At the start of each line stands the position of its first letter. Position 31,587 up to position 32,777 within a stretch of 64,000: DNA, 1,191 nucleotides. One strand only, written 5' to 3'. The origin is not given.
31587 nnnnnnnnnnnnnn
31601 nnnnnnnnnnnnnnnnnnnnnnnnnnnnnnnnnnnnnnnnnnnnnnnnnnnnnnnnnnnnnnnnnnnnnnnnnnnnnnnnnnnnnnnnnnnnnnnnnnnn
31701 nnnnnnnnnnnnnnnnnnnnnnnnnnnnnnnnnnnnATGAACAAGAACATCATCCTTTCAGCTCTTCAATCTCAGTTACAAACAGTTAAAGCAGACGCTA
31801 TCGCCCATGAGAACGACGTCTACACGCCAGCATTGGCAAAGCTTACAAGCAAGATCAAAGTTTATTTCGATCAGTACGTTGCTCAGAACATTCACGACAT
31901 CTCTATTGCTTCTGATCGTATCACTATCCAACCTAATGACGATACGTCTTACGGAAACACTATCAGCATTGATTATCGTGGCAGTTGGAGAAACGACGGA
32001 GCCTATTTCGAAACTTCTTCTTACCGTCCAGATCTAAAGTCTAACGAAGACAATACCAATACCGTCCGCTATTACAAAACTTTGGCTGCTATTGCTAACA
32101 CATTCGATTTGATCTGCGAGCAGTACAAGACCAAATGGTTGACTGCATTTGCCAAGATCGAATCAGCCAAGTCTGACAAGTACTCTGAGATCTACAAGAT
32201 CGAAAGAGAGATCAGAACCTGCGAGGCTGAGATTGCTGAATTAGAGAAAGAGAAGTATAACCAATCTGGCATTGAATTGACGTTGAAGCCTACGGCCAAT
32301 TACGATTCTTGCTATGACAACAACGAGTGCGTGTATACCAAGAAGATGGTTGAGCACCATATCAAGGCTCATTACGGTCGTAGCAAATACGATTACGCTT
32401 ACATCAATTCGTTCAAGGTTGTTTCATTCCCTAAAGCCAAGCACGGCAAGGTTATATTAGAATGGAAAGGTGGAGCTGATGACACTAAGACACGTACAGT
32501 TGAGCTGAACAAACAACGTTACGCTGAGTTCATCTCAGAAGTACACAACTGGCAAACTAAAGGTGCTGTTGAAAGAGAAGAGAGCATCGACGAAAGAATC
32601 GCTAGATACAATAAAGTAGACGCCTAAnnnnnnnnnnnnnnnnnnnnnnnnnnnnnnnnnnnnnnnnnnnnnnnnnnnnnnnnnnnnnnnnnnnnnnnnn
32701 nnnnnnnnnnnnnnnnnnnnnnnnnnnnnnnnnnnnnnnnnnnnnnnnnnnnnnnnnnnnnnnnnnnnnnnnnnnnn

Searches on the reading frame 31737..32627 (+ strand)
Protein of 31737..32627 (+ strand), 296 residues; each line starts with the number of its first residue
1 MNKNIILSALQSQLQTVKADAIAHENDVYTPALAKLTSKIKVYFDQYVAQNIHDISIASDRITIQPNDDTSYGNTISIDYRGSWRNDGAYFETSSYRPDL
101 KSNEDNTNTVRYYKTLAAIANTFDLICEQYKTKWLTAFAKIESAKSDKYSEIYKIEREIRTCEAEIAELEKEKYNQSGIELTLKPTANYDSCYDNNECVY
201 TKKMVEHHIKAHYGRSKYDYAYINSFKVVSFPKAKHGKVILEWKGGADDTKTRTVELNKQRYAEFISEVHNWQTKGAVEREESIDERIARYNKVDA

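Call 12: search_protein_families(library=phrogs, proteins=[window:31737-32627:+], max_evalue=0.001)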
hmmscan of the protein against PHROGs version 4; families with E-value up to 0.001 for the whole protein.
window:31737-32627:+ (296 aa): 1 family
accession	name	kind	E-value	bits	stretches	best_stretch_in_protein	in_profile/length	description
phrog_20993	-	unknown function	0.00077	20.3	0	118-169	46-95/130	-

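Call 13: search_protein_families(library=pfam, proteins=[window:31737-32627:+], max_evalue=0.001)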
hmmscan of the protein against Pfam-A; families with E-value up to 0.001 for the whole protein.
window:31737-32627:+ (296 aa): 0 families

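Call 62: find_related_loci(query=window:31737-32627:+, collection=viral_contigs, flank=2500)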
Query window:31737-32627:+ (296 aa) in viral_contigs; peptide patterns used: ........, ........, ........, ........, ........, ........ (x = any residue, [..] = any of these).
17 stretches matched a pattern; 2 encode a relative of the query (tblastn E <= 1e-3); 2 distinct loci.
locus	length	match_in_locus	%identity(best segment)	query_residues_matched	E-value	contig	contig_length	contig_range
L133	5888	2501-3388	85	1-296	1e-175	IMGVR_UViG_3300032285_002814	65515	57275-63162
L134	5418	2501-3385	65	1-296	2e-127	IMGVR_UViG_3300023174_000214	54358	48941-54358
